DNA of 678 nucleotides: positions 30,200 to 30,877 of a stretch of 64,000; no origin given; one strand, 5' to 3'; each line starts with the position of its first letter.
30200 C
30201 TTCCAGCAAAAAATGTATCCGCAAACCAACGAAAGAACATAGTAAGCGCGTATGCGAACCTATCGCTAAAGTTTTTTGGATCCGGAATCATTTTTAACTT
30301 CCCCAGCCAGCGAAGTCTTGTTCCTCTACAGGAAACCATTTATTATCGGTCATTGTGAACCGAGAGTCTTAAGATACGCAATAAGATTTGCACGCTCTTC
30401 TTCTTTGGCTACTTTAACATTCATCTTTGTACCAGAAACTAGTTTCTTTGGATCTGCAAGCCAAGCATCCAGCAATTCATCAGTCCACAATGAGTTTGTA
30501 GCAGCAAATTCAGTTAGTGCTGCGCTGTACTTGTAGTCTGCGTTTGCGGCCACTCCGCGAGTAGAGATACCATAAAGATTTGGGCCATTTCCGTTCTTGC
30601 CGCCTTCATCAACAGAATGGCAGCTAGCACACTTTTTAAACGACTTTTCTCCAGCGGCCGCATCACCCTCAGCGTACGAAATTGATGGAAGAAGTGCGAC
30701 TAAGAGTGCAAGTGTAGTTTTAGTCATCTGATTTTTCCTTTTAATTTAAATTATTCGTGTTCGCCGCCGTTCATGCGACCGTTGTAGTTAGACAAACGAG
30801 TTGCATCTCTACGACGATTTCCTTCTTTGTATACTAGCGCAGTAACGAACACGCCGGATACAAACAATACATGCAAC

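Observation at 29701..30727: Phage-encoded respiratory pair: alternative oxidase plus a secreted class I cytochrome c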

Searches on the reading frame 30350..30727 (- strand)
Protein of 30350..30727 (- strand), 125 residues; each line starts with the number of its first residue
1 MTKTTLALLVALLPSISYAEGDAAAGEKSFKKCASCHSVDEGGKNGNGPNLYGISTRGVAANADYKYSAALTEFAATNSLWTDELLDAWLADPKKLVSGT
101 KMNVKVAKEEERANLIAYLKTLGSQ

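Call 3: search_protein_families(library=pfam, proteins=[window:30350-30727:-], max_evalue=0.01)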
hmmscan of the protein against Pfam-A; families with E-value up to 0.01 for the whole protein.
window:30350-30727:- (125 aa): 2 families
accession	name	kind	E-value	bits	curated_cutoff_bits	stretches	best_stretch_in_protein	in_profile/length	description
PF00034.26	Cytochrom_C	-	1.7e-11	45.7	21.3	1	23-122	1-89/90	Cytochrome c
PF13442.11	Cytochrome_CBB3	-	0.0039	17.9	27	0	23-83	3-35/68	Cytochrome C oxidase, cbb3-type, subunit III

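Call 4: search_protein_families(library=phrogs, proteins=[window:30350-30727:-], max_evalue=0.001)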
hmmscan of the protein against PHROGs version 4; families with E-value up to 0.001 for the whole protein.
window:30350-30727:- (125 aa): 0 families

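Call 7: search_dna_similar(query=window:30350-30727:-, collection=phages, mode=protein, max_rows=40)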
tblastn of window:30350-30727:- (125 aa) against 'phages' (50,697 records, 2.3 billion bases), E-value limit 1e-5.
No match.

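Call 16: find_homologous_proteins(query=window:30350-30727:-)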
Query window:30350-30727:- (125 aa): 292 proteins with E <= 0.001 among 328 candidates; the best 120 are listed.
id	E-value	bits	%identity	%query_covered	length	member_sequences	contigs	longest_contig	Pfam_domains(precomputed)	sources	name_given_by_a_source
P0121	7.6e-75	266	100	100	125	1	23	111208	PF00034.27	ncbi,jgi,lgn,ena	jgi:cytochrome c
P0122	6.7e-63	228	83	100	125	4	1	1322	PF00034.27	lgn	-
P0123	8.6e-54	198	72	100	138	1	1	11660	PF00034.27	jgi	jgi:cytochrome c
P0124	6.4e-43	163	64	91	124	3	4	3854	PF00034.27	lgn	-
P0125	1.4e-42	162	59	100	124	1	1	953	PF00034.27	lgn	-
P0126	8.6e-42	160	62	91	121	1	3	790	PF00034.27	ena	-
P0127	1.8e-41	159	57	100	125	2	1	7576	PF00034.27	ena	-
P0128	2.1e-40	155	62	91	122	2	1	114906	PF00034.27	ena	-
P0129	4.4e-28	115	54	76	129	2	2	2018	PF13442.12,PF00034.27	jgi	jgi:cytochrome c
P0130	3.0e-26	110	54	92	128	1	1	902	PF00034.27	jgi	-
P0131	3.3e-26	109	50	97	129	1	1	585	PF00034.27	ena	-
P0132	3.6e-26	109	54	92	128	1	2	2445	PF00034.27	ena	-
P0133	6.0e-26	109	51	76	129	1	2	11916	PF13442.12,PF00034.27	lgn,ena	-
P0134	9.3e-26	108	53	92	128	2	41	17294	PF00034.27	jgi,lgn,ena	-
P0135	9.6e-26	108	53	92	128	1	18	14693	PF00034.27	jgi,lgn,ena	-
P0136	9.6e-26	108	51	77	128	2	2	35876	PF00034.27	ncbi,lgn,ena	-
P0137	1.5e-25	107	50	94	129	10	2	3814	PF00034.27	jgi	-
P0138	2.0e-25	107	51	93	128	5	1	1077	PF00034.27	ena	-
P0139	2.2e-25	107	55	81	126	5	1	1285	PF00034.27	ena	-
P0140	2.3e-25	107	50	94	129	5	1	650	PF00034.27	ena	-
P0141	2.3e-25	107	50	93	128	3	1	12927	PF00034.27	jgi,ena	-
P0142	2.8e-25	106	53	82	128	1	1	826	PF00034.27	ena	-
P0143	3.7e-25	106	49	93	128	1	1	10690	PF00034.27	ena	-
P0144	3.9e-25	106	53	82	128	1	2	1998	PF00034.27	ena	-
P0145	4.9e-25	106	49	93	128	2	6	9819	PF00034.27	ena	-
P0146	5.3e-25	106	52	82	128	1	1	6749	PF00034.27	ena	-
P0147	5.9e-25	105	48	93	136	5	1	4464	PF00034.27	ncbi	-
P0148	7.0e-25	105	48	100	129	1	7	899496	PF00034.27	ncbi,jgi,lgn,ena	jgi:cytochrome c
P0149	9.5e-25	105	48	100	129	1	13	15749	PF00034.27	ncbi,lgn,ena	-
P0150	1.1e-24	105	50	94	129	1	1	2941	PF00034.27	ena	-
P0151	1.1e-24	104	49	93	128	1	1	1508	PF00034.27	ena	-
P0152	1.3e-24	104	47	97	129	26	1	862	PF00034.27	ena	-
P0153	1.3e-24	104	48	93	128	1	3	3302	PF00034.27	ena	-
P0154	1.4e-24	104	50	94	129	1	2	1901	PF00034.27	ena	-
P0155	1.4e-24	104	48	93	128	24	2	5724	PF00034.27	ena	-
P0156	1.4e-24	104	48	93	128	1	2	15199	PF00034.27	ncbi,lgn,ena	-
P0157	1.4e-24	104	50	92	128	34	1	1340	PF00034.27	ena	-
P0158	1.5e-24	104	49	93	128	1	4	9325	PF00034.27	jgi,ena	-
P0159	1.7e-24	104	48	96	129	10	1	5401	PF00034.27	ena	-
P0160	1.8e-24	104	48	93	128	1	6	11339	PF00034.27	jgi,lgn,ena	-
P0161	1.8e-24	104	50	94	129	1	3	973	PF00034.27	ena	-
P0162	2.0e-24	104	48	93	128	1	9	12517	PF00034.27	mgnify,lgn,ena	mgnify:FL=1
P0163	2.0e-24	104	52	82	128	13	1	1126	PF00034.27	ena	-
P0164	2.0e-24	104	48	93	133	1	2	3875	PF00034.27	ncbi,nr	ncbi:MAG: cytochrome c family protein [Pelagibacterales bacterium]|nr:cytochrome c family protein [P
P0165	2.2e-24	104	48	93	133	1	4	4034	PF00034.27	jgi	jgi:cytochrome c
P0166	2.6e-24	103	50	83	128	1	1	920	PF00034.27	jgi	-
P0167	2.7e-24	103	51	82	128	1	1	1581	PF00034.27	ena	-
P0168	3.2e-24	103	48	93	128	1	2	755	PF00034.27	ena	-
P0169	3.3e-24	103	47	100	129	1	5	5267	PF00034.27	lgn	-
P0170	3.4e-24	103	44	87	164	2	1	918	PF00034.27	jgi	jgi:cytochrome c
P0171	3.7e-24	103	50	94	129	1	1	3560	PF00034.27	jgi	-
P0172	5.0e-24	102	50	94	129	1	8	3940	PF00034.27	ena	-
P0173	5.4e-24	102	48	93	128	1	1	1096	PF00034.27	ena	-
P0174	6.1e-24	102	47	96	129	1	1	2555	PF00034.27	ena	-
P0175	6.6e-24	102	50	94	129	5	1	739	PF00034.27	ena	-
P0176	8.0e-24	102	50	94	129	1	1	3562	PF00034.27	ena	-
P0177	8.5e-24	102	46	100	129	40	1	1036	PF00034.27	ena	-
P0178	8.6e-24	102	52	78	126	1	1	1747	PF00034.27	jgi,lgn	-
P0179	8.7e-24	102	50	94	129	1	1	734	PF00034.27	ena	-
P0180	8.9e-24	102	50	94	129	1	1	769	PF00034.27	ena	-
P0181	9.0e-24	102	50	94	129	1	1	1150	PF00034.27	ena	-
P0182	9.3e-24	102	50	94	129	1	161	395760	PF00034.27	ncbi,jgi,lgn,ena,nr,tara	ncbi:MAG: cytochrome c family protein [Alphaproteobacteria bacterium]|jgi:cytochrome c|nr:cytochrome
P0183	9.3e-24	102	50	94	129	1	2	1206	PF00034.27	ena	-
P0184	9.7e-24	101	50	94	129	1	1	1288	PF00034.27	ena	-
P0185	1.2e-23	101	53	82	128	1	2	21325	PF00034.27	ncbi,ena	-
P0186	1.4e-23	101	50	92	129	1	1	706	PF00034.27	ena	-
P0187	1.6e-23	101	49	94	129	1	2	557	PF00034.27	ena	-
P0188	1.8e-23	101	52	82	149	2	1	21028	PF00034.27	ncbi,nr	ncbi:MAG: cytochrome c family protein, partial [Sphingomonadales bacterium]|nr:cytochrome c family p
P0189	1.9e-23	101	49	94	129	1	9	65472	PF00034.27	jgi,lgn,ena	-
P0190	2.1e-23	100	49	94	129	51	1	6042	PF00034.27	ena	-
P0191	2.6e-23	100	49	94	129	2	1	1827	PF00034.27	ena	-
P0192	2.6e-23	100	49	94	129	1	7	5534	PF00034.27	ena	-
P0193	3.2e-23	100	50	94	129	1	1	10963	PF00034.27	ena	-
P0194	3.3e-23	100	47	83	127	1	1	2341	PF00034.27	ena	-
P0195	3.3e-23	100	49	94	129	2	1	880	PF00034.27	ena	-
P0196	3.4e-23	100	48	94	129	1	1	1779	PF00034.27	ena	-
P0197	3.7e-23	100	50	94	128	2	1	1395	PF00034.27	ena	-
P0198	4.7e-23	99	53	83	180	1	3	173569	PF00034.27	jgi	jgi:cytochrome c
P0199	7.4e-23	99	49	77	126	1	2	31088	PF00034.27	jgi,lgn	-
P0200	9.2e-23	98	48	94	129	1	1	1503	PF00034.27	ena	-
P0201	1.1e-22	98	48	94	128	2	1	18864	PF00034.27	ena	-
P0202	1.8e-22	97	51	82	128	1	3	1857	PF00034.27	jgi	jgi:cytochrome c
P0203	2.5e-22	97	50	88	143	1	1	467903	PF00034.27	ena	-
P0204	9.0e-22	95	52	91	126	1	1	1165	PF00034.27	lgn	-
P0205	9.7e-22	95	50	95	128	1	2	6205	PF00034.27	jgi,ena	jgi:cytochrome c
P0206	1.2e-21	95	53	79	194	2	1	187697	PF00034.27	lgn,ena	-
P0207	1.4e-21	94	52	82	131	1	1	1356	PF00034.27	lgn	-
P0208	1.6e-21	94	52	85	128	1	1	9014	PF00034.27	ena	-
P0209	1.8e-21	94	52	85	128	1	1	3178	PF00034.27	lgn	-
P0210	2.1e-21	94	52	85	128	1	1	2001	PF00034.27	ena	-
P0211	2.4e-21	94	50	90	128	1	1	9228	PF00034.27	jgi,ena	-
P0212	2.5e-21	94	50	81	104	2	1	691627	PF00034.27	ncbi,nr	ncbi:c-type cytochrome [Novosphingobium kunmingense]|nr:c-type cytochrome [Novosphingobium kunmingen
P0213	2.6e-21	94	49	93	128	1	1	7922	PF00034.27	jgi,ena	jgi:cytochrome c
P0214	2.8e-21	94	51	81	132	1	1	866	PF00034.27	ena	-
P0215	3.3e-21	93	50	96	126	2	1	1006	PF00034.27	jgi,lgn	jgi:cytochrome c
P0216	5.6e-21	93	49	96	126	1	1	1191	PF00034.27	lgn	-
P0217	5.8e-21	92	46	98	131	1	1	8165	PF00034.27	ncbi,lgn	-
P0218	6.9e-21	92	50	90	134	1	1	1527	PF00034.27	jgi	-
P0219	8.3e-21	92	48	88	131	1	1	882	PF00034.27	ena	-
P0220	8.8e-21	92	48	96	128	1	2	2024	PF00034.27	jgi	jgi:cytochrome c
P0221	9.7e-21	92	39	97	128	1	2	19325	PF00034.27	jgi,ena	jgi:cytochrome c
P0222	1.1e-20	92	48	88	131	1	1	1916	PF00034.27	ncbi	-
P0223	1.2e-20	91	50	73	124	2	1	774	PF00034.27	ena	-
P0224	1.2e-20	91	47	88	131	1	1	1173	PF00034.27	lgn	-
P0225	1.6e-20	91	49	90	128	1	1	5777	PF00034.27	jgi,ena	-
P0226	1.6e-20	91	47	84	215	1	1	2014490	PF00034.27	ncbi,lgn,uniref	ncbi:cytochrome c family protein [Aurantiacibacter gilvus]|uniref:Cytochrome c family protein n=1 Ta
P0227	1.8e-20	91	51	85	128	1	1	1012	PF00034.27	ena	-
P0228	1.8e-20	91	51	85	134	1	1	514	PF00034.27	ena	-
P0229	1.8e-20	91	49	88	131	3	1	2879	PF00034.27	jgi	jgi:cytochrome c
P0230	2.1e-20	91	51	85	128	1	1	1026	PF00034.27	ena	-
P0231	2.1e-20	91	49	90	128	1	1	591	PF00034.27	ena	-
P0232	2.2e-20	91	51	85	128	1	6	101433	PF00034.27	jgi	jgi:cytochrome c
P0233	2.3e-20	91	47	96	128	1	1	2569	PF00034.27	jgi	jgi:cytochrome c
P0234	2.6e-20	90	48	88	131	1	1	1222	PF00034.27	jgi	jgi:cytochrome c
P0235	3.3e-20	90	49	91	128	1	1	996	PF00034.27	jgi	-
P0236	3.4e-20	90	49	88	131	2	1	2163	PF00034.27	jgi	jgi:cytochrome c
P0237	3.9e-20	90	50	85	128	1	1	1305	PF00034.27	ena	-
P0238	4.3e-20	90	45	98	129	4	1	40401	PF00034.27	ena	-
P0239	5.0e-20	89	49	91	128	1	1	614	PF00034.27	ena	-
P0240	5.0e-20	89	46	84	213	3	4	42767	PF00034.27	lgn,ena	-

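Call 26: find_encoding_contigs(protein=P0121, flank=6000, max_places=6)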
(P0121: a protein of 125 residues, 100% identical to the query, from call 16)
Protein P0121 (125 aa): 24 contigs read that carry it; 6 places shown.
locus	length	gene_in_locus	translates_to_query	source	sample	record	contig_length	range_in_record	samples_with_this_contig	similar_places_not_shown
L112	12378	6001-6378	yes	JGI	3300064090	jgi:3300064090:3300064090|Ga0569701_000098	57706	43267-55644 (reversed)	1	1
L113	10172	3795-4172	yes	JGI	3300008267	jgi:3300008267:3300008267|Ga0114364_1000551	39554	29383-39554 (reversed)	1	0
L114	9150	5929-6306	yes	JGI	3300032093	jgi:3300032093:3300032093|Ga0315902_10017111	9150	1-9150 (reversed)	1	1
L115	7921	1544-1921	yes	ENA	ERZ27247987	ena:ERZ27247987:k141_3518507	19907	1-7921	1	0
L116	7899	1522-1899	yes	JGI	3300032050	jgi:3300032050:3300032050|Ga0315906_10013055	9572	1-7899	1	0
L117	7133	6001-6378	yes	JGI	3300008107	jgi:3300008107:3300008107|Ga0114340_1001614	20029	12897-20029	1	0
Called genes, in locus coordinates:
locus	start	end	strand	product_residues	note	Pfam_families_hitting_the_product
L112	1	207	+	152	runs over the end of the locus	-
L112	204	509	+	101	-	-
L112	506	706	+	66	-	-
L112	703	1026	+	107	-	-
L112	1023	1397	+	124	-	-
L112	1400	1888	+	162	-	PF25185:Tad3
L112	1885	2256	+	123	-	PF10686:YAcAr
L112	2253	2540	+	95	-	-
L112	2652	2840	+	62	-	-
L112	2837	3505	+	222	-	-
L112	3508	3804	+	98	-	-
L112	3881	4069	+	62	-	-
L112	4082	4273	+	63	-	-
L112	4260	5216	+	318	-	PF01145:Band_7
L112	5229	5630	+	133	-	-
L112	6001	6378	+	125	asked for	PF00034:Cytochrom_C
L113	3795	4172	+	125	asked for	PF00034:Cytochrom_C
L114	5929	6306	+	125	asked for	PF00034:Cytochrom_C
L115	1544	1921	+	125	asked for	PF00034:Cytochrom_C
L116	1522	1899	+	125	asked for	PF00034:Cytochrom_C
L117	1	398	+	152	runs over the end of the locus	-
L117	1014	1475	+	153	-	PF10686:YAcAr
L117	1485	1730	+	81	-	-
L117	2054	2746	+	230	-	PF00574:CLP_protease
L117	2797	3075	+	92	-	-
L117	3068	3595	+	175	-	PF13671:AAA_33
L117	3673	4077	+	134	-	-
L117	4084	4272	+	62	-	-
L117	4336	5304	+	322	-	PF01145:Band_7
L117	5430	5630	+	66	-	-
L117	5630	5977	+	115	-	-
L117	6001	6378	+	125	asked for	PF00034:Cytochrom_C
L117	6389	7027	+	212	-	PF01786:AOX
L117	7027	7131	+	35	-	?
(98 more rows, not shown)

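Call 27: find_encoding_contigs(protein=P0128, flank=8000, max_places=3)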
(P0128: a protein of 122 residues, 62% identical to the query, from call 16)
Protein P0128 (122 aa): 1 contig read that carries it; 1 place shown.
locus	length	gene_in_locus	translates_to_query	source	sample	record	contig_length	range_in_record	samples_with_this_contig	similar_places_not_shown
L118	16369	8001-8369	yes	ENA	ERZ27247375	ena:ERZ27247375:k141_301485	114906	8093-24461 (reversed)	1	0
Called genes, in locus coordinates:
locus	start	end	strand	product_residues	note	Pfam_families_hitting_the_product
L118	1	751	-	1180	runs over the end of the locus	PF27647:DUF8360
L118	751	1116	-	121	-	PF04965:GPW_gp25 (weak)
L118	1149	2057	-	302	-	-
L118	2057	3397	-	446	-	-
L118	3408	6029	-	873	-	-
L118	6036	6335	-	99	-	-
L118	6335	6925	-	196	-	-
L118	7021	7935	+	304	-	-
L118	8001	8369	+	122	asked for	PF00034:Cytochrom_C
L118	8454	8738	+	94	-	-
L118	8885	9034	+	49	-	-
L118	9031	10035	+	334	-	PF00149:Metallophos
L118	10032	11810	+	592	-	PF02463:SMC_N (faint), PF13476:AAA_23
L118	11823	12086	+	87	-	-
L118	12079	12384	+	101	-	-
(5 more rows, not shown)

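Call 28: find_encoding_contigs(protein=P0123, flank=8000, max_places=3)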
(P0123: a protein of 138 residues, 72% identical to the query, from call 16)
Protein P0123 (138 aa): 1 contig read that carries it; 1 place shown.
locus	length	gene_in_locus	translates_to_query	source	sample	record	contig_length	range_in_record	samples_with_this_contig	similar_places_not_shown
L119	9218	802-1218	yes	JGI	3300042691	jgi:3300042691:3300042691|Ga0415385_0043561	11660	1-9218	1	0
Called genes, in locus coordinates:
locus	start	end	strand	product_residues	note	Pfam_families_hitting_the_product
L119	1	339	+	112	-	?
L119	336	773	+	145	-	PF08722:Tn7_TnsA-like_N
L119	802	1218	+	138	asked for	PF00034:Cytochrom_C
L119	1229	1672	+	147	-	-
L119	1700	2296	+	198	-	-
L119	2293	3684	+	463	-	-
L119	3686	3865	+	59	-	-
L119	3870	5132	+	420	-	PF07591:PT-HINT (weak)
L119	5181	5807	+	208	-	-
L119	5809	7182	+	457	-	-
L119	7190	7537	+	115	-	-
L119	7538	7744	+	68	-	-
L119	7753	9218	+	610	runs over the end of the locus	PF13522:GATase_6, PF13537:GATase_7, PF00733:Asn_synthase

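Call 35: search_solved_structures(query=window:30350-30727:-, show_alignments=3, max_evalue=0.001)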
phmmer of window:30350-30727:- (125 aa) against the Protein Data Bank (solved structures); distinct sequences matched with E-value up to 0.001: 103 (the best 60 are shown).
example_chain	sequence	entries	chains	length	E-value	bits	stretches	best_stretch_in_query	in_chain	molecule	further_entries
2yk3_A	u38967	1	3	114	2.3e-23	85.7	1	20-122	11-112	CYTOCHROME C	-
2c2c_A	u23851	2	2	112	2.2e-22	82.5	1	20-122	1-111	CYTOCHROME C2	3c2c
6xkx_p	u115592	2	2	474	4.9e-22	81.4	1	20-122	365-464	Cbb3-type cytochrome c oxidase subunit CcoP,Cytochrome c-type cyt cy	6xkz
4dy9_A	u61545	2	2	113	9.1e-22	80.5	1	20-122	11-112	Cytochrome c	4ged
3nwv_A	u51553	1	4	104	1.6e-19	73.3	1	21-121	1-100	Cytochrome c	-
6ecj_A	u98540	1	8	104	2.2e-19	72.8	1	21-121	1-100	Cytochrome c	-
1j3s_A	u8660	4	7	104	2.2e-19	72.8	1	21-121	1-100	Cytochrome c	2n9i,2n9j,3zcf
6duj_A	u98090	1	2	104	6e-19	71.4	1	21-121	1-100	Cytochrome c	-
2n3y_A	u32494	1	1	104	7.9e-19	71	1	21-121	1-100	Cytochrome c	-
3zoo_A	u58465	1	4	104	8e-19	71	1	21-121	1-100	CYTOCHROME C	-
5exq_A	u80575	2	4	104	1.1e-18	70.6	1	21-121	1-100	Cytochrome c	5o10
2aiu_A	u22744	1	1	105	1.5e-18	70.1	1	21-122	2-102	Cytochrome c, testis-specific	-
5ty3_A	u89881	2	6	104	1.6e-18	70.1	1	21-121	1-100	Cytochrome c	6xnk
6xkw_Y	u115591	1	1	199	2.6e-18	69.3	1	20-122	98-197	Cytochrome c-type cyt cy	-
3cyt_O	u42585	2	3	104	3.5e-18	69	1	21-122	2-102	CYTOCHROME C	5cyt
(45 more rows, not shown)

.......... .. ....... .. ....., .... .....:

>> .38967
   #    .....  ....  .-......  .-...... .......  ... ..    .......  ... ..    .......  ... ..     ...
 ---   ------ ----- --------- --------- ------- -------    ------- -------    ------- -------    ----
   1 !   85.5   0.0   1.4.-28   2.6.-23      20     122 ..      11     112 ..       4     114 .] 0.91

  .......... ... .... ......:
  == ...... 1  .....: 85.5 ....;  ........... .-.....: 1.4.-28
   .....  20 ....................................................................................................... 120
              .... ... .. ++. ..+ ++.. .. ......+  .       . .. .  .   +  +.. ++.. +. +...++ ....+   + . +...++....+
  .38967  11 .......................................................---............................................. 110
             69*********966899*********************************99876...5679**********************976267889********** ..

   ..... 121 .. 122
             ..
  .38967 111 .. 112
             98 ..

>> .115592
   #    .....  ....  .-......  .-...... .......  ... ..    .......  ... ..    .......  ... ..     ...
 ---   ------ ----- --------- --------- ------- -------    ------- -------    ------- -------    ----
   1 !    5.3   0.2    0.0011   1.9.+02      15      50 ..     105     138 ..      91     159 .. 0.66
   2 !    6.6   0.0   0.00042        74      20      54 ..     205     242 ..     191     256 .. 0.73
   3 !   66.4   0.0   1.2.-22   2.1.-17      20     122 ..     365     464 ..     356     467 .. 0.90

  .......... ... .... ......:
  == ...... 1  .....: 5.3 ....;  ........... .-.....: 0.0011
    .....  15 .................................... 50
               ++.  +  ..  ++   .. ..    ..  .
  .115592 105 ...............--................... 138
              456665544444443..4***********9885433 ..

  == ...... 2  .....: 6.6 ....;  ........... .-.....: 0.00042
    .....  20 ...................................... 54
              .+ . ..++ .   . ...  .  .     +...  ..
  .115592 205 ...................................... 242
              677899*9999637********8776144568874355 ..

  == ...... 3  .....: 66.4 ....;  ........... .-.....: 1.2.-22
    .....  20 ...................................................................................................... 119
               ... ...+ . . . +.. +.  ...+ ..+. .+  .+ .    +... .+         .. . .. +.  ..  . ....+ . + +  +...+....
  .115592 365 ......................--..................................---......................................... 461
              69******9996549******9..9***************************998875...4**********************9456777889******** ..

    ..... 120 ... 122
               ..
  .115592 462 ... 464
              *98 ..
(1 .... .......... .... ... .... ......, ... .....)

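Call 36: find_related_loci(query=window:30350-30727:-, collection=viral_contigs, flank=6000)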
Query window:30350-30727:- (125 aa) in viral_contigs; peptide patterns used: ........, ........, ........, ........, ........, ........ (x = any residue, [..] = any of these).
11 stretches matched a pattern; 1 encode a relative of the query (tblastn E <= 1e-3); 1 distinct loci.
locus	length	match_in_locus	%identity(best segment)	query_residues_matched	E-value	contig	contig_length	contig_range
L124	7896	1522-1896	100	1-125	1e-82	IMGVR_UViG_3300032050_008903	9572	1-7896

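Call 37: find_encoding_contigs(protein=P0127, flank=6000, max_places=2)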
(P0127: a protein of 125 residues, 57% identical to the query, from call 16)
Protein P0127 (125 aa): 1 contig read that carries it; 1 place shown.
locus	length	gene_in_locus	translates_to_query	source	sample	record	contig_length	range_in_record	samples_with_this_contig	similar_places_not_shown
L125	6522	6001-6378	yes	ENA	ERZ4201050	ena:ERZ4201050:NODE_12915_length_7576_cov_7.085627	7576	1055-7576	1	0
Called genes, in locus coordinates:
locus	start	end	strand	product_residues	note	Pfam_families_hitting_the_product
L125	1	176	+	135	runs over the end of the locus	-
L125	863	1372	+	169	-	-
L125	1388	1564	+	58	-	-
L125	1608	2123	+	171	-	-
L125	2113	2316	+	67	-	-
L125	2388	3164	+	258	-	-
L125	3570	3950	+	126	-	-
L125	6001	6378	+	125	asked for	PF00034:Cytochrom_C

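Call 38: find_encoding_contigs(protein=P0124, flank=6000, max_places=3)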
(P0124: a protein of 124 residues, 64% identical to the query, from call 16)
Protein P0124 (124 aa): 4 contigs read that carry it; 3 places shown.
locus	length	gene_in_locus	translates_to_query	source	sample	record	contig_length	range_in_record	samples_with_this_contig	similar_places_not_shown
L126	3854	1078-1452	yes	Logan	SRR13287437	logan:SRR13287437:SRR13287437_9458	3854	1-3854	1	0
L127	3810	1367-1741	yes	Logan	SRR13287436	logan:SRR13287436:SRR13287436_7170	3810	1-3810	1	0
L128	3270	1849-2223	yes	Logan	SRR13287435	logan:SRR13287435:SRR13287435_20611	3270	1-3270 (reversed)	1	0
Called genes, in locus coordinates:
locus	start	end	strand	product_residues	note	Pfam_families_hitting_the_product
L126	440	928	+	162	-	PF01844:HNH (weak)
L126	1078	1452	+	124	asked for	PF00034:Cytochrom_C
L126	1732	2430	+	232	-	-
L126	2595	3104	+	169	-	-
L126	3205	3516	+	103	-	-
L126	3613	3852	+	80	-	?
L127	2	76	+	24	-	?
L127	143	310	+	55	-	-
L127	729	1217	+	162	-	PF01844:HNH (weak)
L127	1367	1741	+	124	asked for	PF00034:Cytochrom_C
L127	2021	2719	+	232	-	-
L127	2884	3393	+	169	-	-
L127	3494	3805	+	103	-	-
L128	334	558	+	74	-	-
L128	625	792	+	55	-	-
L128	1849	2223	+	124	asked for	PF00034:Cytochrom_C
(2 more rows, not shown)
